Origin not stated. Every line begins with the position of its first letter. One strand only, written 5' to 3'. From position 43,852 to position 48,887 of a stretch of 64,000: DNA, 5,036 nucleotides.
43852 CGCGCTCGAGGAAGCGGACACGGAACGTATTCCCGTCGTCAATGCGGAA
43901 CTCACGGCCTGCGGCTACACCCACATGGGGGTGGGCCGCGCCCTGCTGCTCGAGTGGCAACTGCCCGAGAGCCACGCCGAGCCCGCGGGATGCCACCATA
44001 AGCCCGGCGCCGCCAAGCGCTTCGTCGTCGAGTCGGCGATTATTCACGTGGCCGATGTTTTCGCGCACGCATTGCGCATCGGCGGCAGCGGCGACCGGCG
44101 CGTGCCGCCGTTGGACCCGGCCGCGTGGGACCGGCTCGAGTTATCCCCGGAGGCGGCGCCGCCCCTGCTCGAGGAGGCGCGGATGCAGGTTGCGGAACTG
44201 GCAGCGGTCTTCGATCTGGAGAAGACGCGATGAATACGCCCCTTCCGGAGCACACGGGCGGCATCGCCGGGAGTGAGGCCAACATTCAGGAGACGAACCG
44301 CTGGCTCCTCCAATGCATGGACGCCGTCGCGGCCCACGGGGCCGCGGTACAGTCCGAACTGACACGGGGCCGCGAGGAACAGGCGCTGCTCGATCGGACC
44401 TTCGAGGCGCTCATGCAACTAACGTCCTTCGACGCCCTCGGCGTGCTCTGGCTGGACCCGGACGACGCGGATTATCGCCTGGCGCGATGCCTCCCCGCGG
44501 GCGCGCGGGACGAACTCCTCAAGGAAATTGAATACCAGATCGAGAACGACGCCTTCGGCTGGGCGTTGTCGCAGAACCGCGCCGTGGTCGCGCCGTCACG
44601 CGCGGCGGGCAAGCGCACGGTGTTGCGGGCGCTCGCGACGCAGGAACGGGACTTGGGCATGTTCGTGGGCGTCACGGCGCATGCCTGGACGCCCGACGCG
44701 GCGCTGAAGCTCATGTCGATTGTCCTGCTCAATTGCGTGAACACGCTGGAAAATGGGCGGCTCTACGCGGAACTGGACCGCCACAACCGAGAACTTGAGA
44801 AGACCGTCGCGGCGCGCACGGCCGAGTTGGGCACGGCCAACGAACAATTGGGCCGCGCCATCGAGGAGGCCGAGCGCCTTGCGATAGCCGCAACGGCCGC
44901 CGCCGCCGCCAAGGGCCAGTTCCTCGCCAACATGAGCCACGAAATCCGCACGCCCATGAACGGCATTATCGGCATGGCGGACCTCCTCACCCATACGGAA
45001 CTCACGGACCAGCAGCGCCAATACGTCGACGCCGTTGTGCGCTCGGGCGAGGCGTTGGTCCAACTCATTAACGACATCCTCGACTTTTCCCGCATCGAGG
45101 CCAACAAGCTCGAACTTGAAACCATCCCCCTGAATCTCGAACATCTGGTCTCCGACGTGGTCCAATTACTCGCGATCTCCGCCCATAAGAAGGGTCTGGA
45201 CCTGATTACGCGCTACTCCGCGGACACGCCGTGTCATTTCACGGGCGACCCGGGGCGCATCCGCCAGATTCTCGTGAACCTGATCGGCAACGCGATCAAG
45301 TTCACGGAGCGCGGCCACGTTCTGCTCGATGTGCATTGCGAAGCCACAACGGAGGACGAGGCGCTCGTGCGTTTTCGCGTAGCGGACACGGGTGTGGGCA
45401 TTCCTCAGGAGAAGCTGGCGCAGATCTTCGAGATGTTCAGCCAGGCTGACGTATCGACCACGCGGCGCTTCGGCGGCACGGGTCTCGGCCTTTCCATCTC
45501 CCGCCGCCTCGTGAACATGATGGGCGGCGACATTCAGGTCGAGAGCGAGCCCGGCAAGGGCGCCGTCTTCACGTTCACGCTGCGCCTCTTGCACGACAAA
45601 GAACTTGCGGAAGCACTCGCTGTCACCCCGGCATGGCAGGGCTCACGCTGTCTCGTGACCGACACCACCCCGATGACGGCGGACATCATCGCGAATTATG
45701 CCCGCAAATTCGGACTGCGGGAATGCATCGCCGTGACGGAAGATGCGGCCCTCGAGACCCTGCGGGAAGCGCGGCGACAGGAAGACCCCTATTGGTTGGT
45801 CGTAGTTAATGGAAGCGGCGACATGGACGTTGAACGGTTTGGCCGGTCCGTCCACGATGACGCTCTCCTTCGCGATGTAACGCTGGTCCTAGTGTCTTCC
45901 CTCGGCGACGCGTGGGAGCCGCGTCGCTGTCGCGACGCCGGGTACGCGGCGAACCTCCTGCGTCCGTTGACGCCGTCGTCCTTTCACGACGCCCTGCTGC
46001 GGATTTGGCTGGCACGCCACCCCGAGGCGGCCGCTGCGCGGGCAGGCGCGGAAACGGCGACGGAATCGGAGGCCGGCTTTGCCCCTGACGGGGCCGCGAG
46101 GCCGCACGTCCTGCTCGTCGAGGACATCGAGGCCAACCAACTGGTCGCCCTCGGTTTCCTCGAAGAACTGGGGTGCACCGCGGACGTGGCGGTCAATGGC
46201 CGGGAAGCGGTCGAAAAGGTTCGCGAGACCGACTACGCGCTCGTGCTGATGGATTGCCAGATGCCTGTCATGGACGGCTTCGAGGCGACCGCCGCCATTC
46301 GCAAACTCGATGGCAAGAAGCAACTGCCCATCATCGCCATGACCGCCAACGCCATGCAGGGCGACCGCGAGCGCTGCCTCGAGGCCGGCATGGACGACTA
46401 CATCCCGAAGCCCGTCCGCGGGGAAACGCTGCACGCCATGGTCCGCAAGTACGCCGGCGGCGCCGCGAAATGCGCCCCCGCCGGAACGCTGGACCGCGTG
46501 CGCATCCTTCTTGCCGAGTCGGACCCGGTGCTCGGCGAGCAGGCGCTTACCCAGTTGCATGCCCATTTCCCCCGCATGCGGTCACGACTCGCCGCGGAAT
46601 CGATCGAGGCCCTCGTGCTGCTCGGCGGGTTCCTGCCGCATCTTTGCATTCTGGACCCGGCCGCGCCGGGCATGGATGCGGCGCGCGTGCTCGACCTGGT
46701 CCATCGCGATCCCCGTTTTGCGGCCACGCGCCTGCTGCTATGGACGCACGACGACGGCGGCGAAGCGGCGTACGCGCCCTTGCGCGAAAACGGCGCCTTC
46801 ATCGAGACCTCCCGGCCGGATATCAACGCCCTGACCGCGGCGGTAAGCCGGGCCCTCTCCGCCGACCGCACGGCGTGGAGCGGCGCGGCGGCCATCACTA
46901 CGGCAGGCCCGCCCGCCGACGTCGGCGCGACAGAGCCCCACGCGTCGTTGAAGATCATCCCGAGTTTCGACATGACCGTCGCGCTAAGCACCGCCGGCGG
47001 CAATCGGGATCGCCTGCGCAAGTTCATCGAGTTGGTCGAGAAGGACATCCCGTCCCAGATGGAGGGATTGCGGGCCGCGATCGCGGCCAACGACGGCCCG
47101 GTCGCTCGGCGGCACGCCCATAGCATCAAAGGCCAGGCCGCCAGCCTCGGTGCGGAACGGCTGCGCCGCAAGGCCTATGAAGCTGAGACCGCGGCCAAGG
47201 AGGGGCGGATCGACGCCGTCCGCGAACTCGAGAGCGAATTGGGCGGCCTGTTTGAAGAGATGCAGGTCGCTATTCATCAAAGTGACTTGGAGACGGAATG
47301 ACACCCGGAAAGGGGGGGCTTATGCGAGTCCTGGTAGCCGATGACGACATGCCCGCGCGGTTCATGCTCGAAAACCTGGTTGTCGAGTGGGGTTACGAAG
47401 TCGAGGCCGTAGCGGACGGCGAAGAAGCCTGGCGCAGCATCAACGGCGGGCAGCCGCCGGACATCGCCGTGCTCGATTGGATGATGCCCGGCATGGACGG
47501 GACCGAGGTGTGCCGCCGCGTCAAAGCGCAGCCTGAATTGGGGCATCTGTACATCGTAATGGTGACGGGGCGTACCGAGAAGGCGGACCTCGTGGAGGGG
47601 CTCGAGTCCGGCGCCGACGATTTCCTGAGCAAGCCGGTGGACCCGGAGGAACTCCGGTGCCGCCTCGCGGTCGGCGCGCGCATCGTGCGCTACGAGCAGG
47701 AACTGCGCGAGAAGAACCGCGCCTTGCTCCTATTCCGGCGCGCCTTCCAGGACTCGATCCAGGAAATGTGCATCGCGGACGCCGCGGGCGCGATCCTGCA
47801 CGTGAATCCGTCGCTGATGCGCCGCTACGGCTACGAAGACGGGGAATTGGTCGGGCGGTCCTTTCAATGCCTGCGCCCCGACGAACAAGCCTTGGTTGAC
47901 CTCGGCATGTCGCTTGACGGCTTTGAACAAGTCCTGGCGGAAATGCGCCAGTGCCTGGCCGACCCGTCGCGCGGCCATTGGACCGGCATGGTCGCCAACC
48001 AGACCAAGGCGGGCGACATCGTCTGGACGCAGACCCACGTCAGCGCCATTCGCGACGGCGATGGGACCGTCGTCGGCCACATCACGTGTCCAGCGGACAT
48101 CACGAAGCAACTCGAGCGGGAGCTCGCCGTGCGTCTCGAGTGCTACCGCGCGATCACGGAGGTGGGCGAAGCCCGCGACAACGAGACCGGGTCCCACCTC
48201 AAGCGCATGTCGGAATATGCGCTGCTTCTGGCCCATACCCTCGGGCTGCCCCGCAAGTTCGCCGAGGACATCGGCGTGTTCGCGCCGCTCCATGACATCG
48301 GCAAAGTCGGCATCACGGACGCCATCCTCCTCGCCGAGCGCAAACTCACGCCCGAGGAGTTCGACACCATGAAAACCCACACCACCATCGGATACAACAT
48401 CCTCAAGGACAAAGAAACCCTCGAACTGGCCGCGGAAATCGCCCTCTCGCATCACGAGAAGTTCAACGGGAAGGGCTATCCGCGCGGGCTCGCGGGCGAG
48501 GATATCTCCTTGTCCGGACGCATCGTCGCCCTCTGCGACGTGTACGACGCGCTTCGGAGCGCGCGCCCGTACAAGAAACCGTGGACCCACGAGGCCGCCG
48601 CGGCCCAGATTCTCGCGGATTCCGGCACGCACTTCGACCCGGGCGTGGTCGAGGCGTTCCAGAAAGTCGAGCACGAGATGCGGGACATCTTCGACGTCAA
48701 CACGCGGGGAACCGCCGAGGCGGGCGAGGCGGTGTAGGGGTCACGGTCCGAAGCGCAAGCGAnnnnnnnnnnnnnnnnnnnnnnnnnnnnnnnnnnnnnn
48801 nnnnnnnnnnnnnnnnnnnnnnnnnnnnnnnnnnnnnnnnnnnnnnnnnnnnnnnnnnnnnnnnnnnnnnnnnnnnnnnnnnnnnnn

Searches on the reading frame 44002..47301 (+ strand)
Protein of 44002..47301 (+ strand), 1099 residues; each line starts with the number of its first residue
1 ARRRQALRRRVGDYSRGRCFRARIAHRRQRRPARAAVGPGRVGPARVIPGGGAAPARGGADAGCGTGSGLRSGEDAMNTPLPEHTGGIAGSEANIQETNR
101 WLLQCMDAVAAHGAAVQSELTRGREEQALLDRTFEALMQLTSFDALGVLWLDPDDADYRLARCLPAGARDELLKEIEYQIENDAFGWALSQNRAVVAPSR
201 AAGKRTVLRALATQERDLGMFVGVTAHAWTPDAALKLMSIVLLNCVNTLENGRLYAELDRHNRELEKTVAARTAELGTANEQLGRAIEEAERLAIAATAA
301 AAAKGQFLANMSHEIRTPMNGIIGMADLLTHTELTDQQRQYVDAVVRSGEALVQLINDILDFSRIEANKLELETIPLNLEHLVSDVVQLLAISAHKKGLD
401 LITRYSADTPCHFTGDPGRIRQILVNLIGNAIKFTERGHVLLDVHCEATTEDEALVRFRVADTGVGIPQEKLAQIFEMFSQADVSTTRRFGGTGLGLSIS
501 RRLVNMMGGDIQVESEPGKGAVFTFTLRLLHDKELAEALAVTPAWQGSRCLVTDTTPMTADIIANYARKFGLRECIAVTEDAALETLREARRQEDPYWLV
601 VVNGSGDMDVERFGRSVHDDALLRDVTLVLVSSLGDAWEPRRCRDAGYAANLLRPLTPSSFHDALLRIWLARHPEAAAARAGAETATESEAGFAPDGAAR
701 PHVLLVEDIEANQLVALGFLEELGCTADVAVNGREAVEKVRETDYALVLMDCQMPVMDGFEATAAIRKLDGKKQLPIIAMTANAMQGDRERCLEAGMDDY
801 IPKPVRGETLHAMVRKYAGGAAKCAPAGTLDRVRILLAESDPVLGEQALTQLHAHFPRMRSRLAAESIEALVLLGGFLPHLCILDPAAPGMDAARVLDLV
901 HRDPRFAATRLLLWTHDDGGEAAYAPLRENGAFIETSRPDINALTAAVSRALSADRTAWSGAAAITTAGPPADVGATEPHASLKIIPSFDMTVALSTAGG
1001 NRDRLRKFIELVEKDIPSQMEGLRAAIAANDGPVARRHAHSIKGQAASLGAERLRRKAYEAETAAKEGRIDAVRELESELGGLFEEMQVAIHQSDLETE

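Call 101: search_protein_families(library=pfam, proteins=[window:44002-47301:+], max_evalue=0.0001)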
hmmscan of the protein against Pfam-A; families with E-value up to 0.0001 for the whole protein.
window:44002-47301:+ (1099 aa): 4 families
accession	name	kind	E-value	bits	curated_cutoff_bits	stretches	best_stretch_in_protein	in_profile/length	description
PF02518.31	HATPase_c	-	2.9e-31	108.6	26.4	1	415-529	1-109/111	Histidine kinase-, DNA gyrase B-, and HSP90-like ATPase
PF00072.30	Response_reg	-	6.9e-28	97.5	30.2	1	703-815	1-111/111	Response regulator receiver domain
PF00512.31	HisKA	-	5.6e-24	84.4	26.9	1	303-367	1-65/66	His Kinase A (phospho-acceptor) domain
PF01627.28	Hpt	-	2.9e-11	43.9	24.6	1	1009-1086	3-80/84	Hpt domain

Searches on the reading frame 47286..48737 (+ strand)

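Call 101: search_protein_families(library=pfam, proteins=[window:47286-48737:+], max_evalue=0.0001)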
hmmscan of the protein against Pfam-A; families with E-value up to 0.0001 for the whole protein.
window:47286-48737:+ (483 aa): 7 families
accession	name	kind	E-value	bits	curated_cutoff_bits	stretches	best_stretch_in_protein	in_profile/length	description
PF13487.12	HD_5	-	3.3e-32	112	27.2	1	297-453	10-169/170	HD domain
PF00072.30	Response_reg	-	1.4e-26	93.3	30.2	1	15-126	1-109/111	Response regulator receiver domain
PF01966.28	HD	-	1.9e-20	73.7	22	1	302-422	2-115/116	HD domain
PF13426.13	PAS_9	-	8.4e-11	42.5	27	1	161-273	4-102/103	PAS domain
PF08447.18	PAS_3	-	1.3e-07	32.2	25.6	1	171-263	2-83/89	PAS fold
PF08448.16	PAS_4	-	1.7e-07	31.9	23.1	1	161-275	7-108/110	PAS fold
PF00989.32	PAS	-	2.9e-05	24.5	22.6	1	150-264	3-105/113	PAS fold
